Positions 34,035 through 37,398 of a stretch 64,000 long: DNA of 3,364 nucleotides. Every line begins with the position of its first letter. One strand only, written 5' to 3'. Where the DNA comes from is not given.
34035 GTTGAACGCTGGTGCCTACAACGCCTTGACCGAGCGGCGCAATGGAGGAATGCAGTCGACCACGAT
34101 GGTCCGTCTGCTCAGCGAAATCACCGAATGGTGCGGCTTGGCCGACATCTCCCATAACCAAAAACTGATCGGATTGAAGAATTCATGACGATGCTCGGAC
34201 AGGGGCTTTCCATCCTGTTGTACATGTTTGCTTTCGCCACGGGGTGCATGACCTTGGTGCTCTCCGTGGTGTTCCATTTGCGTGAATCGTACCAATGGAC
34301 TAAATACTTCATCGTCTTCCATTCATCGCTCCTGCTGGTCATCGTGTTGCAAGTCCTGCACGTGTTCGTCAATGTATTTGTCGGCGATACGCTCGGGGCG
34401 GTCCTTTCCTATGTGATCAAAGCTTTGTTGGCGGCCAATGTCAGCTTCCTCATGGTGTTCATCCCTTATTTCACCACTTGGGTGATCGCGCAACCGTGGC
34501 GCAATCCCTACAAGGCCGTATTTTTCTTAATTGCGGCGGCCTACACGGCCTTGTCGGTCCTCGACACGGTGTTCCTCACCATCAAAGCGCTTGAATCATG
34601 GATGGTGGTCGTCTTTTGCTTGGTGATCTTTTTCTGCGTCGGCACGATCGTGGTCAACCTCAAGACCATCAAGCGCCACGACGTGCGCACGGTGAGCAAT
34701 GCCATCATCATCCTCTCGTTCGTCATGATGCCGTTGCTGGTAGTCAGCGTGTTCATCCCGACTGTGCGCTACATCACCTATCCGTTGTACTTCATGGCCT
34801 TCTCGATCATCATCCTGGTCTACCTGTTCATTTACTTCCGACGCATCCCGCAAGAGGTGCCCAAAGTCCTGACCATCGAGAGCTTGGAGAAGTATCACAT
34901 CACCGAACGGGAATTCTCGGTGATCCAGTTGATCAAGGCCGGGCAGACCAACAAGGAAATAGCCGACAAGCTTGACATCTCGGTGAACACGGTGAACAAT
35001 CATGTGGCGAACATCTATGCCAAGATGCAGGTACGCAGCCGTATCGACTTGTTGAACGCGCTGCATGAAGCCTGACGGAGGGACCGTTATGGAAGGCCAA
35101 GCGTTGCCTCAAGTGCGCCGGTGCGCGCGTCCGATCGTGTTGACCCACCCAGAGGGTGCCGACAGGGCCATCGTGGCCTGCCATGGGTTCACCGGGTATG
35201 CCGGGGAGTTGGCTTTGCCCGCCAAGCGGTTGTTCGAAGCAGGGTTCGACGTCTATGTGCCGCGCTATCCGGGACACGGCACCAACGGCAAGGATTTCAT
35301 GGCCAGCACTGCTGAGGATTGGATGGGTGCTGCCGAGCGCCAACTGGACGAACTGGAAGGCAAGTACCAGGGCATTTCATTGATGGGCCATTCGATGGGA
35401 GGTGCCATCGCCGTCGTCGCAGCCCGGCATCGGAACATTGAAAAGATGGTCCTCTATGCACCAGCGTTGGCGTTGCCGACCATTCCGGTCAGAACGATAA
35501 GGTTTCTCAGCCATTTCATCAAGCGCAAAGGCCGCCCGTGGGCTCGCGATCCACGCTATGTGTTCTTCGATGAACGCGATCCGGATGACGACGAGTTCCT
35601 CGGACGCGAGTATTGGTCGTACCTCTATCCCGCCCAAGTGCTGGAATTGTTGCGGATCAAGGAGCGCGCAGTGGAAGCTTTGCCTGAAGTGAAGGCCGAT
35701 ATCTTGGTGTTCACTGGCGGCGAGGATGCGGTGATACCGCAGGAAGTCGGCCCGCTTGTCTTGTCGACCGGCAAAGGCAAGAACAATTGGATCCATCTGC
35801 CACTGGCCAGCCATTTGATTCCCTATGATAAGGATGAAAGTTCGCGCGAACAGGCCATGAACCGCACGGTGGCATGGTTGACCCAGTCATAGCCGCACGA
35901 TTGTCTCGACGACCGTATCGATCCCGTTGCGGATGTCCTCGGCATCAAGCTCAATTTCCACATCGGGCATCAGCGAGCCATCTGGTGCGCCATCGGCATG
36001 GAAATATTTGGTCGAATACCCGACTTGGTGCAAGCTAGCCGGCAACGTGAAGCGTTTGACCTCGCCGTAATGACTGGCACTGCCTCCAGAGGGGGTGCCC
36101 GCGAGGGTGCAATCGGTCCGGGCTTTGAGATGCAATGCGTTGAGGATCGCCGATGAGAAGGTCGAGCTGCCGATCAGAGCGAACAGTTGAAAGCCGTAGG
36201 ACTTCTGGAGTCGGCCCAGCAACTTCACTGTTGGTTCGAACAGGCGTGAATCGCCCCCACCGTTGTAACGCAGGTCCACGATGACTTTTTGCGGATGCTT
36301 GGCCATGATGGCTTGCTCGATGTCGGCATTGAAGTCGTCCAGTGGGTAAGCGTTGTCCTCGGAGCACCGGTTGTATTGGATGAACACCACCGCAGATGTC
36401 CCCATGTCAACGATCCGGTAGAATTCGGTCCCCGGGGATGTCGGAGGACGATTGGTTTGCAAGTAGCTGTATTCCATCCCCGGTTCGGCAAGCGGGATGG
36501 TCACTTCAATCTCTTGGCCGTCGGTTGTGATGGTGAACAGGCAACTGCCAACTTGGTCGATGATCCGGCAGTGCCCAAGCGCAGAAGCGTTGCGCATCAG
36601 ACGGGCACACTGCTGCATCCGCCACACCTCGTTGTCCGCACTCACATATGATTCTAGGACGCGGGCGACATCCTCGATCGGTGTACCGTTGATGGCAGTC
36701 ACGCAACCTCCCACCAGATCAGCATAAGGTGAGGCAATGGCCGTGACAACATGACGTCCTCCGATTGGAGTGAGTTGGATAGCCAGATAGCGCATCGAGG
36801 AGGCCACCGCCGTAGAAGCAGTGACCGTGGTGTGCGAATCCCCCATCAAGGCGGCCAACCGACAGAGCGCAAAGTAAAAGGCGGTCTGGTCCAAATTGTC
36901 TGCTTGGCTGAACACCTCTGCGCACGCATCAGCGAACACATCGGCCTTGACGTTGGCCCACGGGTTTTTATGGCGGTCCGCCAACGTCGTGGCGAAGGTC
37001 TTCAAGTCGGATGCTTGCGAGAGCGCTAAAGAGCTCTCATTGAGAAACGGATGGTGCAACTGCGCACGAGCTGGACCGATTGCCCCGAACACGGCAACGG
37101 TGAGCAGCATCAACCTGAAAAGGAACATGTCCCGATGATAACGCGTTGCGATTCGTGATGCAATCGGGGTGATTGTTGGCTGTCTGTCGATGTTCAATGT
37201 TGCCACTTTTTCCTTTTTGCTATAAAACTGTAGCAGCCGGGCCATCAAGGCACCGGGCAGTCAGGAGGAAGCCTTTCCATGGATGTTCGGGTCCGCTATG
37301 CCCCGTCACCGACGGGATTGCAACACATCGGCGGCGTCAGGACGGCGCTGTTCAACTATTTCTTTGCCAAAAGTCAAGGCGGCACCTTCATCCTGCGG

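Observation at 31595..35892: Tightly coupled PHP-phosphatase / ABC-like ATPase / RloB-like / 7TM-LuxR / hydrolase cassette: an AbiL/PARIS-like core wired to a membrane transcription factor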

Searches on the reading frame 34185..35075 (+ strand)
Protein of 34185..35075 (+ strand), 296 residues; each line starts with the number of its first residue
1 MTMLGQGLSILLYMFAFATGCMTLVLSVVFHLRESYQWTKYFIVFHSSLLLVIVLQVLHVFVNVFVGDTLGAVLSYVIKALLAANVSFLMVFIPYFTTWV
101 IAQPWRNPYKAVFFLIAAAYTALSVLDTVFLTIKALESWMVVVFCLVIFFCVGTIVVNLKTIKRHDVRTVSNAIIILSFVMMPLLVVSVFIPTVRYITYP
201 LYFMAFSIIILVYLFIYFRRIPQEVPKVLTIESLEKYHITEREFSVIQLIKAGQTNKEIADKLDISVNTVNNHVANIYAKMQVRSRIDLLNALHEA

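Call 3: search_protein_families(library=pfam, proteins=[window:34185-35075:+], max_evalue=0.01)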
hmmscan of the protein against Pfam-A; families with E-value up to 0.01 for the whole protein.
window:34185-35075:+ (296 aa): 8 families
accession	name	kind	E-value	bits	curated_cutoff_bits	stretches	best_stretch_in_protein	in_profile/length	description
PF00196.25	GerE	-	1.1e-18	67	23.5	1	240-289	4-53/57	Bacterial regulatory proteins, luxR family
PF08281.18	Sigma70_r4_2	-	6.4e-05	23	25.7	1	252-280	25-53/54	Sigma-70, region 4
PF13384.12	HTH_23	-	7.9e-05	22.8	24.6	1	244-273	8-37/50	Homeodomain-like domain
PF13412.12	HTH_24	-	0.0001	22.2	21.9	1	251-274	15-38/48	Winged helix-turn-helix DNA-binding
PF08279.18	HTH_11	-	0.00053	20.3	25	1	242-280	1-42/55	HTH domain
PF12840.13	HTH_20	-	0.00091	19.6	27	1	246-274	9-39/51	Helix-turn-helix domain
PF14493.12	HTH_40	-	0.001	19.7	27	1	247-282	6-41/89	Helix-turn-helix domain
PF02796.21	HTH_7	-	0.0083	16.7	23.8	0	245-270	13-38/45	Helix-turn-helix domain of resolvase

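Call 4: search_protein_families(library=padloc, proteins=[window:34185-35075:+], max_evalue=0.01)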
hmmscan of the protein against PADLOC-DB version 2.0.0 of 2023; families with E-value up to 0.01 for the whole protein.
window:34185-35075:+ (296 aa): 6 families
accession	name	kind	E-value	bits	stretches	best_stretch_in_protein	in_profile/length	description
PDLC01851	CARF3--CARF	-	1.4e-07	29.2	1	237-282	208-253/279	-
PDLC01855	CARF3--CARF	-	1.1e-06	26.5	1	239-283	218-262/288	-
PDLC01848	CARF3--CARF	-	0.00043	18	1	232-283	129-179/197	-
PDLC01268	CasR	-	0.00046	18.2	1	234-279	120-163/179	"CAS-I,CAS-II,CAS-III,CAS-IV,CAS-V,CAS-VI; associated_signaling"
PDLC01866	CARF3--CARF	-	0.0013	16.7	1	222-280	120-180/207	-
PDLC01434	CasR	-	0.003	15.4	1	234-277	124-165/191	"CAS-I,CAS-II,CAS-III,CAS-IV,CAS-V,CAS-VI; associated_signaling"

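Call 5: search_protein_families(library=ncbifam, proteins=[window:34185-35075:+], max_evalue=0.01)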
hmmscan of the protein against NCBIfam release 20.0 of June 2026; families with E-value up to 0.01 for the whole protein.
window:34185-35075:+ (296 aa): 32 families (the best 25 are shown)
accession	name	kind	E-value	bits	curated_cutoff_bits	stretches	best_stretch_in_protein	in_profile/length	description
NF052366.1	photon_PedR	equivalog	2e-14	53.5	120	1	239-291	3-55/74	photosynthetic electron transport-dependent transcriptional regulator PedR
TIGR03020.2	EpsA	equivalog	1.2e-12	48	170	1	210-287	159-239/247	XrtB/PEP-CTERM-associated transcriptional regulator EpsA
NF011896.0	PRK15369.1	equivalog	2.1e-10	40.6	242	1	227-292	138-203/211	two component system response regulator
NF003420.0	PRK04841.1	equivalog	3.7e-10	38.5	537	1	234-289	834-889/903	HTH-type transcriptional regulator MalT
NF047785.1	respo_reg_MadR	equivalog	4.2e-10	39.3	300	1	229-289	139-199/209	MadR family response regulator transcription factor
NF007935.0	PRK10651.1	equivalog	5e-10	38.9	250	1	236-288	153-205/216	two-component system response regulator NarL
NF052445.1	RespRegMctR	equivalog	8.6e-10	38.4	300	1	235-290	141-196/205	two-component system response regulator MctR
NF007403.0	PRK09935.1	equivalog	1.6e-09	37.6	271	1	232-291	143-202/210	fimbria biosynthesis transcriptional regulator FimZ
NF040749.1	tetrathio_RR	equivalog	6.2e-09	35.8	290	1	238-294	133-189/191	tetrathionate respiration response regulator TtrR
NF007708.0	PRK10403.1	equivalog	9.6e-09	35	343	1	239-287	154-202/215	nitrate/nitrite response regulator protein NarP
NF007505.1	PRK10100.1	equivalog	1.3e-08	34.8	250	1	232-287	138-193/204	biofilm master transcriptional regulator CsgD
NF006900.1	PRK09390.1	equivalog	9.7e-08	31.8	255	1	238-289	142-193/203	response regulator FixJ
NF041232.1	BagY_FevT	exception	2.7e-07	29.8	700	1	234-293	292-351/367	LuxR family transcriptional regulator BagY/FevT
TIGR03541.1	reg_near_HchA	equivalog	7.2e-07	28.9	215.6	1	235-285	168-218/232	PA1136 family autoinducer-binding transcriptional regulator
NF041830.1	RR_TF_ErdR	exception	1.4e-06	28.1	390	1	239-288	151-200/213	response regulator transcription factor ErdR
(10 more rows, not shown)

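Call 34: find_homologous_proteins(query=window:34185-35075:+, max_evalue=0.001)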
Query window:34185-35075:+ (296 aa): 572 proteins with E <= 0.001 among 2736 candidates; the best 120 are listed.
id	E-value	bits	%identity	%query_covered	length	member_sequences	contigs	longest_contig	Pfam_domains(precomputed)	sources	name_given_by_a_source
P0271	1.2e-179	614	99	100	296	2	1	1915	PF00196.26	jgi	-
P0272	8.2e-145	500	79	99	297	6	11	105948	PF00196.26,PF08281.19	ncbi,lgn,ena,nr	ncbi:MAG: helix-turn-helix transcriptional regulator [Sphaerochaetaceae bacterium]|nr:helix-turn-hel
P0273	1.8e-144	498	79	100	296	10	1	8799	PF00196.26,PF08281.19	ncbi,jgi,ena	ncbi:MAG: helix-turn-helix transcriptional regulator [Sphaerochaetaceae bacterium]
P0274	8.5e-132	457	75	98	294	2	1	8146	PF13384.13,PF00196.26,PF08281.19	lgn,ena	-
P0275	1.1e-131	457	74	99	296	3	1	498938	PF00196.26,PF08281.19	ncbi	ncbi:MAG: helix-turn-helix transcriptional regulator [Sphaerochaetaceae bacterium]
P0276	1.6e-130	453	73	99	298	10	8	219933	PF00196.26,PF08281.19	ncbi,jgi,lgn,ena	-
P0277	4.1e-130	451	74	98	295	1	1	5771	PF13412.13,PF13384.13,PF00196.26,PF08281.19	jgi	jgi:DNA-binding CsgD family transcriptional regulator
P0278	1.8e-129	449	72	99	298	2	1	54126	PF13412.13,PF13384.13,PF00196.26,PF08281.19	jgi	jgi:DNA-binding CsgD family transcriptional regulator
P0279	3.6e-127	442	69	99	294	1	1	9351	PF00196.26,PF08281.19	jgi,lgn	-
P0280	1.4e-126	440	71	98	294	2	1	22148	PF00196.26,PF08281.19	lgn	-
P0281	8.1e-126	437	72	99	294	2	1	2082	PF00196.26,PF08281.19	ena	-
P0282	3.8e-125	435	69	99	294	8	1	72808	PF00196.26,PF08281.19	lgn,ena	-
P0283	4.8e-124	431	71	99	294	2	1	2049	PF00196.26,PF08281.19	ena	-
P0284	6.2e-124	431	71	99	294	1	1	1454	PF00196.26,PF08281.19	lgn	-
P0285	1.3e-123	430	69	99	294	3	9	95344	PF00196.26,PF08281.19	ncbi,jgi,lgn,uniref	ncbi:helix-turn-helix domain-containing protein [Pleomorphochaeta sp. DL1XJH-081]|jgi:DNA-binding Cs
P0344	3.6e-79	284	47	98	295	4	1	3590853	PF00196.26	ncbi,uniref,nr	ncbi:response regulator containing a CheY-like receiver domain and an HTH DNA-binding domain [Sphaer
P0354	1.6e-77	279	50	98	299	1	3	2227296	PF00196.26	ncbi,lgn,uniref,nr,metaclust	ncbi:helix-turn-helix transcriptional regulator [Parasphaerochaeta coccoides]|uniref:Transcriptional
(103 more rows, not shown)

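Call 35: find_encoding_contigs(protein=P0354, flank=7000, max_places=1)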
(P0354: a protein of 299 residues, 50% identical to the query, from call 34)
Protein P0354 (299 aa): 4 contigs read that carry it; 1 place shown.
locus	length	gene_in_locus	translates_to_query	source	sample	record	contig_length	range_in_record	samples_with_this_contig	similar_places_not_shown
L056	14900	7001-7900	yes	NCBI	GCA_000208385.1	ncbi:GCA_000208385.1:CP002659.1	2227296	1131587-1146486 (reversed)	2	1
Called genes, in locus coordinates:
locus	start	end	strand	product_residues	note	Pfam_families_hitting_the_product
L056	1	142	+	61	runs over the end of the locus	-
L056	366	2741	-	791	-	PF13149:Mfa_like_1, PF09479:Flg_new, PF25390:WD40_RLD, PF25390:WD40_RLD, PF00415:RCC1, PF13540:RCC1_2, PF00415:RCC1, PF13540:RCC1_2, +7 more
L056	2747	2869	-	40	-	-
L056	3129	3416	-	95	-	-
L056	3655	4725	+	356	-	-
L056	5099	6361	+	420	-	PF13175:AAA_15 (faint), PF13304:AAA_21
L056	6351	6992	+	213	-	PF13707:RloB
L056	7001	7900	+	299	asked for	PF00196:GerE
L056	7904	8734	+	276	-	PF12146:Hydrolase_4, PF00561:Abhydrolase_1 (faint), PF12697:Abhydrolase_6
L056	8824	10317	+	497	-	PF00749:tRNA-synt_1c, PF19269:Anticodon_2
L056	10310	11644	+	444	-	PF00587:tRNA-synt_2b, PF03129:HGTP_anticodon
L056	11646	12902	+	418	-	PF00579:tRNA-synt_1b, PF22421:SYY_C-terminal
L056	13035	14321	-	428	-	PF01979:Amidohydro_1, PF07969:Amidohydro_3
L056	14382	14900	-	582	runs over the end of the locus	PF00501:AMP-binding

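Call 36: find_encoding_contigs(protein=P0344, flank=7000, max_places=1)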
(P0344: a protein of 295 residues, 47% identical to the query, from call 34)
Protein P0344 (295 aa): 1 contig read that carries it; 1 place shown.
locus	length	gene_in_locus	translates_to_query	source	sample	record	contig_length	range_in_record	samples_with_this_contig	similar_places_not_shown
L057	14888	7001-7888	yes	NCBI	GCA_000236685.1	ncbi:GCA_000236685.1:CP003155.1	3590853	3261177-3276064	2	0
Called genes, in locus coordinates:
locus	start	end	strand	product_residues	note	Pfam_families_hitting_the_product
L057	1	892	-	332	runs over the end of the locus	PF13407:Peripla_BP_4 (faint), PF04392:ABC_sub_bind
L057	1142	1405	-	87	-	-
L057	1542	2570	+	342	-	PF04166:PdxA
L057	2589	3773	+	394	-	-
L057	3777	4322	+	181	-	PF02572:CobA_CobO_BtuR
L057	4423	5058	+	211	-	PF19567:CpsB_CapC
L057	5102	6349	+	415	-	PF13476:AAA_23 (weak), PF13304:AAA_21 (faint)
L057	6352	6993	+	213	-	PF13707:RloB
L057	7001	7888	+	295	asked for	PF00196:GerE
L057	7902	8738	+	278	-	PF12146:Hydrolase_4, PF00561:Abhydrolase_1, PF12697:Abhydrolase_6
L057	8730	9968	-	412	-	PF03572:Peptidase_S41 (faint)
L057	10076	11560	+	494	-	PF00749:tRNA-synt_1c, PF19269:Anticodon_2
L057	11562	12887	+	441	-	PF00587:tRNA-synt_2b, PF03129:HGTP_anticodon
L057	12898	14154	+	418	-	PF00579:tRNA-synt_1b, PF22421:SYY_C-terminal (faint)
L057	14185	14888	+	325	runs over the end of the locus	PF13379:NMT1_2, PF09084:NMT1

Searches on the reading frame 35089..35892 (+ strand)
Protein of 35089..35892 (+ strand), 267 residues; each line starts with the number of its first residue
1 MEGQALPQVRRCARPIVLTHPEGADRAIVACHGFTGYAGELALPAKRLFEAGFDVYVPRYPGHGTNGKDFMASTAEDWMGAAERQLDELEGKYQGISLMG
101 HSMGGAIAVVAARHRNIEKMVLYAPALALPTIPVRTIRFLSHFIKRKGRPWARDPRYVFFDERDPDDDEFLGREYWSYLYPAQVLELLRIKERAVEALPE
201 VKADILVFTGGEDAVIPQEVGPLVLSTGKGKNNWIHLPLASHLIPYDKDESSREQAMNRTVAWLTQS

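Call 3: search_protein_families(library=pfam, proteins=[window:35089-35892:+], max_evalue=0.01)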
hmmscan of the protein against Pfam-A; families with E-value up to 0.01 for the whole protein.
window:35089-35892:+ (267 aa): 8 families
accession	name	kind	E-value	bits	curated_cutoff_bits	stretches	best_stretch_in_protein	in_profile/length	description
PF12146.15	Hydrolase_4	-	7.7e-22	78.2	27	1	25-221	4-210/239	Serine aminopeptidase, S33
PF12697.13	Abhydrolase_6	-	7.7e-18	66.4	26.3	1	28-246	1-208/217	Alpha/beta hydrolase family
PF00561.26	Abhydrolase_1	-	7.4e-08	32.8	25.8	1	27-125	2-102/245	alpha/beta hydrolase fold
PF01738.24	DLH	-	5.4e-05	23.3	21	0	18-125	5-129/217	Dienelactone hydrolase family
PF01764.32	Lipase_3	-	5.9e-05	23.4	22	1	70-114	37-83/140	Lipase (class 3)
PF20408.4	Abhydrolase_11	-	0.0029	17.8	27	1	67-123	49-105/193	Alpha/beta hydrolase domain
PF07819.20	PGAP1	-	0.0035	17.6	24.3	1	90-120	87-118/233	PGAP1-like alpha/beta domain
PF06821.19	Ser_hydrolase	-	0.007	16.7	22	0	68-126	32-91/172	Serine hydrolase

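Call 4: search_protein_families(library=padloc, proteins=[window:35089-35892:+], max_evalue=0.01)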
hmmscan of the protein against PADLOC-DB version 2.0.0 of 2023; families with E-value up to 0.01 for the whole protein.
window:35089-35892:+ (267 aa): 0 families

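Call 5: search_protein_families(library=ncbifam, proteins=[window:35089-35892:+], max_evalue=0.01)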
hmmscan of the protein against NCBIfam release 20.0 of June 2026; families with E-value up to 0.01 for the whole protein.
window:35089-35892:+ (267 aa): 12 families
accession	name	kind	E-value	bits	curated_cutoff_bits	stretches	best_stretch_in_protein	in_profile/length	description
NF011457.0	PRK14875.1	equivalog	9.1e-13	47.9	307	1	17-127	124-233/372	acetoin dehydrogenase dihydrolipoyllysine-residue acetyltransferase subunit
TIGR03695.1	menH_SHCHC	equivalog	3.2e-07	30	208.55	1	26-123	3-102/252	2-succinyl-6-hydroxy-2,4-cyclohexadiene-1-carboxylate synthase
NF051488.1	bifunc_PcaDC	exception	5.8e-06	25.7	390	1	54-126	40-112/375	bifunctional 3-oxoadipate enol-lactonase/4-carboxymuconolactone decarboxylase PcaDC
NF047920.1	lactonase_UilS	equivalog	1.1e-05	25.3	400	1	24-119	23-123/285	UilS family quorum-quenching N-acyl-homoserine lactonase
NF047388.1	SA1320_fam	subfamily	1.3e-05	23.9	230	1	75-128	31-85/644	SA1320 family protein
NF050089.1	i_nPHAscl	equivalog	3.4e-05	23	300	0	50-124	42-116/288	intracellular short-chain-length polyhydroxyalkanoate depolymerase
TIGR02427.1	protocat_pcaD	equivalog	0.00013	21.4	255.85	1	50-127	37-114/251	3-oxoadipate enol-lactonase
NF008340.0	PRK11126.1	equivalog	0.00055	19.2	261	1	24-120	13-104/255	2-succinyl-6-hydroxy-2,4-cyclohexadiene-1-carboxylate synthase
TIGR01738.1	bioH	equivalog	0.00095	18.9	206.95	0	26-124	5-97/245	pimeloyl-ACP methyl ester esterase BioH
NF008019.0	PRK10749.1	equivalog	0.0028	16.7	362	0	25-141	54-177/335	lysophospholipase L2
TIGR03101.1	hydr2_PEP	hypoth_equivalog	0.0029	17.1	202.75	1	42-127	46-134/266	hydrolase 2, exosortase A system-associated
NF051441.1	BisHyethTerphBdeA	equivalog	0.0044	16.3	520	0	22-116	96-190/305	bis(hydroxyethyl) terephthalate hydrolase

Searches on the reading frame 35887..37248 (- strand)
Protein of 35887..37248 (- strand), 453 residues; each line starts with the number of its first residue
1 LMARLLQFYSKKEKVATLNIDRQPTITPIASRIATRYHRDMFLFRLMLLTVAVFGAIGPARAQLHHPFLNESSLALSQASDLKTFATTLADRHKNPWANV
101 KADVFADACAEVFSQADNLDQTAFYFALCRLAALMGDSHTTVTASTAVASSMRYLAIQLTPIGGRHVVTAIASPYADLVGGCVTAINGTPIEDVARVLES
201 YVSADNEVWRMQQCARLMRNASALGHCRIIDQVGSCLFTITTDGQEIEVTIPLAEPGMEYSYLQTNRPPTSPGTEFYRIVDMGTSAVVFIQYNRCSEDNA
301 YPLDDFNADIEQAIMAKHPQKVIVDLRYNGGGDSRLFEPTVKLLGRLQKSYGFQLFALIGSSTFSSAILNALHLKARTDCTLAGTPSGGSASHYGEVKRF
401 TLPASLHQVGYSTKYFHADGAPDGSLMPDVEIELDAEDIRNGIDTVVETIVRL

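Call 3: search_protein_families(library=pfam, proteins=[window:35887-37248:-], max_evalue=0.01)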
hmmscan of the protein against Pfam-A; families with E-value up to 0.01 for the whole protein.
window:35887-37248:- (453 aa): 1 family
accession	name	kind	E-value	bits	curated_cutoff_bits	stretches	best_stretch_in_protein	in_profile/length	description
PF03572.23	Peptidase_S41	-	2.9e-05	24.1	24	0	289-333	4-44/165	Peptidase family S41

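Call 5: search_protein_families(library=ncbifam, proteins=[window:35887-37248:-], max_evalue=0.01)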
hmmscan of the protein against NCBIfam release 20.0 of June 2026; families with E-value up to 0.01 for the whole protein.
window:35887-37248:- (453 aa): 0 families
